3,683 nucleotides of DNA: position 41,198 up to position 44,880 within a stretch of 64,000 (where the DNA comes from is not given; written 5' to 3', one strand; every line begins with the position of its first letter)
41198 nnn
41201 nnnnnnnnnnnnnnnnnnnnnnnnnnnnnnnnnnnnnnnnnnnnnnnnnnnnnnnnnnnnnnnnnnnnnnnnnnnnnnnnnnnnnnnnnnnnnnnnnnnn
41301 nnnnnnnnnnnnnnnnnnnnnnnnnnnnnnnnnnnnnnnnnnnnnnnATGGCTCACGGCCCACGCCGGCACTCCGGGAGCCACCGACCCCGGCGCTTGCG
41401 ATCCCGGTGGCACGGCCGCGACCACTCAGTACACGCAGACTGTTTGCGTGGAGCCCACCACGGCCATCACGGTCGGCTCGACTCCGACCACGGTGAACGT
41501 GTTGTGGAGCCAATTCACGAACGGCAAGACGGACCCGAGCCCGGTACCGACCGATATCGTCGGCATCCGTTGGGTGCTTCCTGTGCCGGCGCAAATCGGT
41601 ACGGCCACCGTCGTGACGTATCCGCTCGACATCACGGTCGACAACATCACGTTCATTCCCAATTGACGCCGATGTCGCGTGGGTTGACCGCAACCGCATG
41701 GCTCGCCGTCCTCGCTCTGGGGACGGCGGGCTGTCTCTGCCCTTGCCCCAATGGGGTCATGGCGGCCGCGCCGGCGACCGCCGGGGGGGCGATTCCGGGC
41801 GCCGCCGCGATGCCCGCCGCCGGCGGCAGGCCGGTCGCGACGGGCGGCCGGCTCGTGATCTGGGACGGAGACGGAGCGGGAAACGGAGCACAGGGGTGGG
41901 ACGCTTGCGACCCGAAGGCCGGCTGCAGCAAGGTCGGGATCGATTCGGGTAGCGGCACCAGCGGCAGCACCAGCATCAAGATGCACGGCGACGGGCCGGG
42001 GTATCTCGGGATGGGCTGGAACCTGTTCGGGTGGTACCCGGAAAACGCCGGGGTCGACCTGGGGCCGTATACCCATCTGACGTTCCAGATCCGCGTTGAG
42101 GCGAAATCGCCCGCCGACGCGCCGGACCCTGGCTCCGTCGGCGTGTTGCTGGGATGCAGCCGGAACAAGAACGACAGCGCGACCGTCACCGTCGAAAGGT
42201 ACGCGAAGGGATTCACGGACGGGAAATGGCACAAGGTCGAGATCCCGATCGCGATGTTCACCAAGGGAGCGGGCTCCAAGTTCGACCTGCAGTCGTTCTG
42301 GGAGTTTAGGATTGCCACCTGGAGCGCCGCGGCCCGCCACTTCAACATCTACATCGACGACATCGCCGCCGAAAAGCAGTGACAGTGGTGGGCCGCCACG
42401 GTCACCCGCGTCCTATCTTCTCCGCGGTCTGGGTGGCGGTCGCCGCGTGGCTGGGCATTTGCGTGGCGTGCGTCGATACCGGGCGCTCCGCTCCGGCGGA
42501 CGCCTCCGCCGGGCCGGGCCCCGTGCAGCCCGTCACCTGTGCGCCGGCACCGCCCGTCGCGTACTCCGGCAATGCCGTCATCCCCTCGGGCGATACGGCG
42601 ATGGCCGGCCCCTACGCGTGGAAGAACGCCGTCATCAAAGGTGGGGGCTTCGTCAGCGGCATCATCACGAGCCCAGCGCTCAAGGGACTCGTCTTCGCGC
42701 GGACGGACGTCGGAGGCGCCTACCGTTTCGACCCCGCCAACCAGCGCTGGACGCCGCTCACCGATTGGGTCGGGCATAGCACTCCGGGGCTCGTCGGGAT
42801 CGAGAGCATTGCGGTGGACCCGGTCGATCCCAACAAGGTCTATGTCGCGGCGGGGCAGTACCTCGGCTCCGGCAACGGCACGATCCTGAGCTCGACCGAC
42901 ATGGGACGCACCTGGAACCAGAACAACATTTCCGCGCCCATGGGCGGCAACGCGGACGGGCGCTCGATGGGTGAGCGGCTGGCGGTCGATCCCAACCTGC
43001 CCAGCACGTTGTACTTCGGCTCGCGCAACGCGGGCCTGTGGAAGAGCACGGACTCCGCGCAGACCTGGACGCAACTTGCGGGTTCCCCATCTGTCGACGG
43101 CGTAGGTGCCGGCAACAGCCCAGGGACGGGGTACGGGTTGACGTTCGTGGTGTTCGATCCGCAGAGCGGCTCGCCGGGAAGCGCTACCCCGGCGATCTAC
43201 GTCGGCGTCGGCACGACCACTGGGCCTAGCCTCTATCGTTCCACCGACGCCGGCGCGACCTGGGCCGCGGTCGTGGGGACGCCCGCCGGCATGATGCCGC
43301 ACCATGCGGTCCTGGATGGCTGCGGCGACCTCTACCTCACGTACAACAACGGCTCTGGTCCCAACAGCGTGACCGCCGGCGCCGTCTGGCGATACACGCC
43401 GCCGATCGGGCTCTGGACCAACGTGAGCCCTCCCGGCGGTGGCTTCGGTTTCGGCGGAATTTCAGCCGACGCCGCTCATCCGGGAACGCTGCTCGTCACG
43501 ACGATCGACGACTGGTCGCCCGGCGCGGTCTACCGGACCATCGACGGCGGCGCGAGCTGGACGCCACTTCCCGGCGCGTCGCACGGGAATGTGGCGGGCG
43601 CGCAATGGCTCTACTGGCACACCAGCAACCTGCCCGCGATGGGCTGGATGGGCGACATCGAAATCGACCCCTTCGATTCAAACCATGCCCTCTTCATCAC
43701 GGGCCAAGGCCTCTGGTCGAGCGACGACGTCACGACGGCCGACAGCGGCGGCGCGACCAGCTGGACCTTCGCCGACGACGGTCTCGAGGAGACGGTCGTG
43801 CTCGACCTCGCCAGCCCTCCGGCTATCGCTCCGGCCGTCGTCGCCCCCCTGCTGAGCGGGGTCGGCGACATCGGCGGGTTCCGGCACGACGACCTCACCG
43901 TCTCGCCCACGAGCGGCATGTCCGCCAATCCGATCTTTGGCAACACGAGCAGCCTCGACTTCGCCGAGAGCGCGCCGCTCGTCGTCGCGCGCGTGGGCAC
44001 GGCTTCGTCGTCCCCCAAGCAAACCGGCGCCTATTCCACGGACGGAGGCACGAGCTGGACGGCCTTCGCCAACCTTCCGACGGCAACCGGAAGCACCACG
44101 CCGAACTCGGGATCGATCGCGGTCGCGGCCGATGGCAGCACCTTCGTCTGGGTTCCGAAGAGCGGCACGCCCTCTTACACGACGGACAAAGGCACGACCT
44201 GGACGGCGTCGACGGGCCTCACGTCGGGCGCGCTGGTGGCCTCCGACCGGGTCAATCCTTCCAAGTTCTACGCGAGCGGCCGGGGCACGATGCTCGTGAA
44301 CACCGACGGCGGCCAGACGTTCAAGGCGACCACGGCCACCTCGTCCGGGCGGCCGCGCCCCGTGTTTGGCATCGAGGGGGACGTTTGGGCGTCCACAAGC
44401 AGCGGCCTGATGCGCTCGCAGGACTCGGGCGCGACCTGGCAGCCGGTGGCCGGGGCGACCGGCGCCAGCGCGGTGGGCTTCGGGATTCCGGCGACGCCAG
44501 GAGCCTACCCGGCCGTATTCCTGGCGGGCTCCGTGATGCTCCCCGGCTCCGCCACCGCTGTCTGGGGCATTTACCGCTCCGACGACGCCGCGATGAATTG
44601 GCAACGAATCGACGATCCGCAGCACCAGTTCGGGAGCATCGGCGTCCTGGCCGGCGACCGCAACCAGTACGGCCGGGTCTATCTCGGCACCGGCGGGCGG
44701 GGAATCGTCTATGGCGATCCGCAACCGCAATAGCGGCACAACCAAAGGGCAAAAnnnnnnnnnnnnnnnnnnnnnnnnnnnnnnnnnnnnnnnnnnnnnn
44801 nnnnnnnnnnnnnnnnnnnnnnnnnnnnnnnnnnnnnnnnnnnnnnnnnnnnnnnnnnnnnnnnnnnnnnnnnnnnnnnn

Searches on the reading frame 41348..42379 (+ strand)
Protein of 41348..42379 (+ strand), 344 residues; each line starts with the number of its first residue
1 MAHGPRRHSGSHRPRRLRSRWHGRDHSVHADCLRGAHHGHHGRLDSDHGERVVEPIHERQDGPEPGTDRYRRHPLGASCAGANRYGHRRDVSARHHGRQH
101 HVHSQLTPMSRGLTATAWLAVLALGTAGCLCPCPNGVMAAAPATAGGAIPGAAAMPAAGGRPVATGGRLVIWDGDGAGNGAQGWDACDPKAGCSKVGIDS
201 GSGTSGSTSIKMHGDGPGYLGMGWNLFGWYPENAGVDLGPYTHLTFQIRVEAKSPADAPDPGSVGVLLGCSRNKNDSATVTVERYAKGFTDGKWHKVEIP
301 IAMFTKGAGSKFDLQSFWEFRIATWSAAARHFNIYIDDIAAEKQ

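Call 4: search_protein_families(library=pfam, proteins=[window:41348-42379:+], max_evalue=0.1)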
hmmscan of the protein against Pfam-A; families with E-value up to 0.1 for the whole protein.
window:41348-42379:+ (344 aa): 1 family
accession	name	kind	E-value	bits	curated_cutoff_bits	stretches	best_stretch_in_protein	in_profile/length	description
PF18559.7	Exop_C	-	0.034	14.4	26.1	1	235-306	59-126/155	Galactose-binding domain-like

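Call 5: search_protein_families(library=ncbifam, proteins=[window:41348-42379:+], max_evalue=0.1)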
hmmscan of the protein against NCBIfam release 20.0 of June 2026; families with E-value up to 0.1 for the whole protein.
window:41348-42379:+ (344 aa): 0 families

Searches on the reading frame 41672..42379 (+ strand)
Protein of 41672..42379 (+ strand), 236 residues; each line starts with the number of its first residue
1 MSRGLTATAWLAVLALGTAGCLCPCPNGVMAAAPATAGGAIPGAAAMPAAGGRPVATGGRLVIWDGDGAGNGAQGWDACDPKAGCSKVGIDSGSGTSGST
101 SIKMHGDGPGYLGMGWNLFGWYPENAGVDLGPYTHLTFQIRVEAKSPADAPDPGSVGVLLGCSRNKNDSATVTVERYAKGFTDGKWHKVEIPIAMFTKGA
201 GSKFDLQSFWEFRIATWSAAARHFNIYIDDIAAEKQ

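Call 64: search_solved_structures(query=A4, max_evalue=1)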
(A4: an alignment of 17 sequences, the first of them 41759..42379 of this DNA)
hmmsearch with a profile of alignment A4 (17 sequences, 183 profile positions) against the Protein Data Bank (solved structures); distinct sequences matched with E-value up to 1: 5.
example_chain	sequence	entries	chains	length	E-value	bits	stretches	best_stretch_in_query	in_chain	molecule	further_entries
1mnn_A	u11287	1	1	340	0.015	18.4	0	55-109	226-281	NDT80 protein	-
2etw_A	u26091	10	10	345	0.015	18.4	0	55-109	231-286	NDT80 protein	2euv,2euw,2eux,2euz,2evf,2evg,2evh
1m6u_A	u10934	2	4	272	0.015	18.3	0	56-125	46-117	Ndt80 protein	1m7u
5z06_A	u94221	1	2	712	0.016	18.3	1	116-179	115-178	BDI_3064 protein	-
1mn4_A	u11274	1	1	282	0.074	16.1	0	56-109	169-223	NDT80 PROTEIN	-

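Call 83: find_homologous_proteins(query=A4, max_evalue=0.001)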
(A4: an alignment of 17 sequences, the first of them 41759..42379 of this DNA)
Query A4 (17 sequences) (207 aa, profile of the alignment): 450 proteins with E <= 0.001 among 6622 candidates; the best 120 are listed.
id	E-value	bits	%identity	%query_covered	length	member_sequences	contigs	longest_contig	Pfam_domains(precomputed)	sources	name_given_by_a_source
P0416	6.1e-96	338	79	87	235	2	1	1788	-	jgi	jgi:hypothetical protein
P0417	4.9e-95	335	76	86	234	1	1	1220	-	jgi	jgi:hypothetical protein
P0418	8.5e-94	331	78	87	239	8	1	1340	-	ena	-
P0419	8.8e-94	330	92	86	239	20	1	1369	-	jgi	jgi:hypothetical protein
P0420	1.2e-93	330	94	87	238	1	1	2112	-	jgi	-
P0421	1.8e-93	330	72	99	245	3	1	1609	-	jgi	jgi:hypothetical protein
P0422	5.0e-93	328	93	86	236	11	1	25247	-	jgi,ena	-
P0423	6.4e-93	328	78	87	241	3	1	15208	-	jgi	jgi:hypothetical protein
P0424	6.7e-93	328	96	88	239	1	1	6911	-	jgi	jgi:hypothetical protein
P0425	8.8e-93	327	72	86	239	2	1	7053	-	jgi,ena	-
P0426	9.8e-93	327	75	86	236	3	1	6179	-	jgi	jgi:hypothetical protein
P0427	1.5e-92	326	78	86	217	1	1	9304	-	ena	-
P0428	1.7e-92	326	72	94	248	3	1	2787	-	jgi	-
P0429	2.0e-92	326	91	95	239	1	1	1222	-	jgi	jgi:hypothetical protein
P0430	2.0e-92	326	74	86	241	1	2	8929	-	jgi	jgi:hypothetical protein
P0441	7.1e-92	324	77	88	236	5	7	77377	-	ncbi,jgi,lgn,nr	ncbi:MAG TPA: hypothetical protein VH853_16340 [Polyangia bacterium]|jgi:hypothetical protein|nr:hyp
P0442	7.8e-92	324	72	86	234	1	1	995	PF18329.8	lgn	-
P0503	6.4e-89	315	61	88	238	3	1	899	PF18329.8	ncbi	-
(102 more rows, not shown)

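Call 84: search_protein_families(library=pfam, proteins=[P0442, P0503, window:41672-42379:+, P0419, P0441], max_evalue=10)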
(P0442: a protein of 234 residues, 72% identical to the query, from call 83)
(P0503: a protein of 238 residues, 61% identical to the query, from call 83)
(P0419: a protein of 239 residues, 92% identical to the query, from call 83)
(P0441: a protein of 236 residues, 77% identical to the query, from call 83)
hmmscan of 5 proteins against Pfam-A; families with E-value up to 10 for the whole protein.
P0442 (234 aa): 2 families
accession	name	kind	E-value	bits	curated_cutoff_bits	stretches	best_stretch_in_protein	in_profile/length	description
PF18329.7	SGBP_B_XBD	-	2.9e-07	31.2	26.4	1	57-227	5-180/186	Surface glycan-binding protein B xyloglucan binding domain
PF18559.7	Exop_C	-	0.0003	21.1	26.1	1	124-197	58-127/155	Galactose-binding domain-like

P0503 (238 aa): 3 families
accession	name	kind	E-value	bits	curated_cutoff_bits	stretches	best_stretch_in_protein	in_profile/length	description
PF18329.7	SGBP_B_XBD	-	2.1e-06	28.4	26.4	1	61-222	5-168/186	Surface glycan-binding protein B xyloglucan binding domain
PF18559.7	Exop_C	-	0.011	16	26.1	1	137-200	71-126/155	Galactose-binding domain-like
PF03425.19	CBM_11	-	0.079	13.4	27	1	68-149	20-94/182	Carbohydrate binding domain (family 11)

window:41672-42379:+ (236 aa): 3 families
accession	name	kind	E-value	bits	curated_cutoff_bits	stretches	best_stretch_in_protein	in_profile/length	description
PF18559.7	Exop_C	-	0.018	15.3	26.1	1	126-198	58-126/155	Galactose-binding domain-like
PF03425.19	CBM_11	-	0.13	12.7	27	1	54-198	6-137/182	Carbohydrate binding domain (family 11)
PF20627.2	TBX2-3_RD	-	1.3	9.6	20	1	14-47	37-69/107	T-box transcription factor 2/3, repressor domain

P0419 (239 aa): 2 families
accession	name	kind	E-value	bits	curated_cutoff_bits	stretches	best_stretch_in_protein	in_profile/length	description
PF18329.7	SGBP_B_XBD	-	0.0074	16.9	26.4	1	64-223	6-168/186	Surface glycan-binding protein B xyloglucan binding domain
PF18559.7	Exop_C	-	0.011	15.9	26.1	1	129-201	58-126/155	Galactose-binding domain-like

P0441 (236 aa): 2 families
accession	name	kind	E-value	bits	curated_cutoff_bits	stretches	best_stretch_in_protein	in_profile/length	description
PF18559.7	Exop_C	-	0.0059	16.8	26.1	1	128-198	60-126/155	Galactose-binding domain-like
PF18329.7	SGBP_B_XBD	-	0.045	14.3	26.4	1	100-220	38-168/186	Surface glycan-binding protein B xyloglucan binding domain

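Call 85: search_protein_families(library=pfam, alignment_id=A4, max_evalue=0.05)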
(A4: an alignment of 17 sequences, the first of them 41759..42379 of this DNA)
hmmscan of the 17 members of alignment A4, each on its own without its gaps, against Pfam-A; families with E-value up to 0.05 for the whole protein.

A. member 1, window:41759-42379:+ (207 aa): 1 family
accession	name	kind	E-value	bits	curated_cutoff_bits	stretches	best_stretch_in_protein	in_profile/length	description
PF18559.7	Exop_C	-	0.014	15.7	26.1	1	97-169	58-126/155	Galactose-binding domain-like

B. families by the number of members that match (of 17 scanned): 3 families
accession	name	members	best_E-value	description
PF18559.7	Exop_C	12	0.00065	Galactose-binding domain-like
PF18329.7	SGBP_B_XBD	10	4.1e-07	Surface glycan-binding protein B xyloglucan binding domain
PF03425.19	CBM_11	1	0.018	Carbohydrate binding domain (family 11)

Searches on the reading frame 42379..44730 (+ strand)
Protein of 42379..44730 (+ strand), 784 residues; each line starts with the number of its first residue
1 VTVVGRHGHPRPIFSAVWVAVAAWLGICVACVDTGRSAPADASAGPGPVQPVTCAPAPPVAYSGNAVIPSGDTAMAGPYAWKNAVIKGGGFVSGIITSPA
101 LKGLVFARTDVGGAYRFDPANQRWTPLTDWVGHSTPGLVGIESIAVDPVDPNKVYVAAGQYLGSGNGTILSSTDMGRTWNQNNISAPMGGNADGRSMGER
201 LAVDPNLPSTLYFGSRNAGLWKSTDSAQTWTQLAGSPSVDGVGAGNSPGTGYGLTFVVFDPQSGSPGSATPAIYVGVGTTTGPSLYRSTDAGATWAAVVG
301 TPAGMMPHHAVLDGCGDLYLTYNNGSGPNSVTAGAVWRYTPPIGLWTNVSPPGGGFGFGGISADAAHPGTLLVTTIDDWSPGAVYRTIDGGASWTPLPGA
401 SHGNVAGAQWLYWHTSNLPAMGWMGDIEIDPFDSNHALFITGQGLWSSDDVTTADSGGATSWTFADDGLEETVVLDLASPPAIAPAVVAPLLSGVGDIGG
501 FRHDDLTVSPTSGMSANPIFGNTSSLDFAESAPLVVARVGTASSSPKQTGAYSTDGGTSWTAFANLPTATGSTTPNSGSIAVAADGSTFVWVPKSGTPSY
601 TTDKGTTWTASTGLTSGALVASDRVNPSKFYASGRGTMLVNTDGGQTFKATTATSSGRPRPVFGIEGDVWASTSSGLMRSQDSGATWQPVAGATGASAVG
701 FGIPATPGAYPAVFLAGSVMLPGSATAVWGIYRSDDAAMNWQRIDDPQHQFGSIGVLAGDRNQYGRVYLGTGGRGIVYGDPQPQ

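Call 4: search_protein_families(library=pfam, proteins=[window:42379-44730:+], max_evalue=0.1)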
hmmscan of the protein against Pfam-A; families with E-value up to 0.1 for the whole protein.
window:42379-44730:+ (784 aa): 8 families
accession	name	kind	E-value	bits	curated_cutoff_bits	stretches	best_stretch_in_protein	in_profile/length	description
PF15902.12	Sortilin-Vps10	-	1.7e-14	53.9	33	1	141-234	25-113/446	Sortilin, neurotensin receptor 3,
PF02012.26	BNR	-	6.8e-11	40.9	27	0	552-561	2-11/12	BNR/Asp-box repeat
PF13088.12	BNR_2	-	2.1e-06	27.7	31.4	1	606-748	30-157/277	BNR repeat-like domain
PF14870.12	PSII_BNR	-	2.6e-06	27.3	27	0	553-682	87-214/303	Photosynthesis system II assembly factor YCF48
PF24316.1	Tli3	-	0.00073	20.3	27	0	167-183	84-100/129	T6SS Tli3 immunity protein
PF19755.4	DUF6242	-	0.00081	19.7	29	1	572-647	139-216/217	Domain of unknown function (DUF6242)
PF15899.11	BNR_6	-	0.033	14.7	27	0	731-742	1-12/14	BNR-Asp box repeat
PF03174.19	CHB_HEX_C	-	0.097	13.1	23.6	0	552-571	39-58/76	Chitobiase/beta-hexosaminidase C-terminal domain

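Call 5: search_protein_families(library=ncbifam, proteins=[window:42379-44730:+], max_evalue=0.1)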
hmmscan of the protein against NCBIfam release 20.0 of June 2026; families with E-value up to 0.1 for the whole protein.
window:42379-44730:+ (784 aa): 2 families
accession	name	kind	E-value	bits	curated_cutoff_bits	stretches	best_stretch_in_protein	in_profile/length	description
NF045728.1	glycosyl_F510_1955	equivalog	5.8e-21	74.9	175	3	143-243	97-183/246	F510_1955 family glycosylhydrolase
NF010237.0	PRK13684.1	equivalog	0.00012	21.3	326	0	161-186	274-299/334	photosynthesis system II assembly factor Ycf48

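Call 55: search_solved_structures(query=window:42379-44730:+, max_evalue=1e-10)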
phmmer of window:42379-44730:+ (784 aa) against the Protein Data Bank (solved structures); distinct sequences matched with E-value up to 1e-10: 17.
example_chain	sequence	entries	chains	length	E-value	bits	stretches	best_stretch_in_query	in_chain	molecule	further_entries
6p2m_A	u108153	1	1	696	1.8e-162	545.5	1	74-783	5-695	Type 3a cellulose-binding domain protein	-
2cn2_A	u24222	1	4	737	2e-155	522.3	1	74-782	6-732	BETA-1,4-XYLOGLUCAN HYDROLASE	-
2cn3_A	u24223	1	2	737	2.8e-154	518.5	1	74-782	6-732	BETA-1,4-XYLOGLUCAN HYDROLASE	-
5jwz_A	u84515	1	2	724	6e-151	507.5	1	79-780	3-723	Cellulose-binding family II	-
6p2o_A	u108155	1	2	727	1.6e-149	502.8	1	79-780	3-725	Xyloglucanase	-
6mgj_A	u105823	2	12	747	1.7e-149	502.7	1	75-781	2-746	Xyloglucanase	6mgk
7kn8_A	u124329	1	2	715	2e-149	502.4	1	72-782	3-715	Cellulase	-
6p2n_A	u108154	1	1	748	4.7e-149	501.2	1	74-781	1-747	Xyloglucanase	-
5fkr_A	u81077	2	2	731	5.3e-149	501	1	79-781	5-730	ENDO-1,4-BETA-GLUCANASE/XYLOGLUCANASE, PUTATIVE, GLY74A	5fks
4lgn_A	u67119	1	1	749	7.1e-149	500.6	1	75-780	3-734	Cellulose-binding, family II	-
6mgl_A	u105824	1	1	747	2.4e-148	498.9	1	75-781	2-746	Xyloglucanase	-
5fkt_A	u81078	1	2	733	5.2e-148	497.7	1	77-781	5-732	ENDO-1,4-BETA-GLUCANASE/XYLOGLUCANASE, GLY74A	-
5fkq_A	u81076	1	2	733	5.2e-148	497.7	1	77-781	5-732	ENDO-1,4-BETA-GLUCANASE/XYLOGLUCANASE, PUTATIVE, GLY74A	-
1sqj_A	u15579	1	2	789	2e-103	350.3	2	395-780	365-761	oligoxyloglucan reducing-end-specific cellobiohydrolase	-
6p2l_A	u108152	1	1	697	8e-103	348.3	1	81-777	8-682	Glycosyl hydrolase BNR repeat-containing protein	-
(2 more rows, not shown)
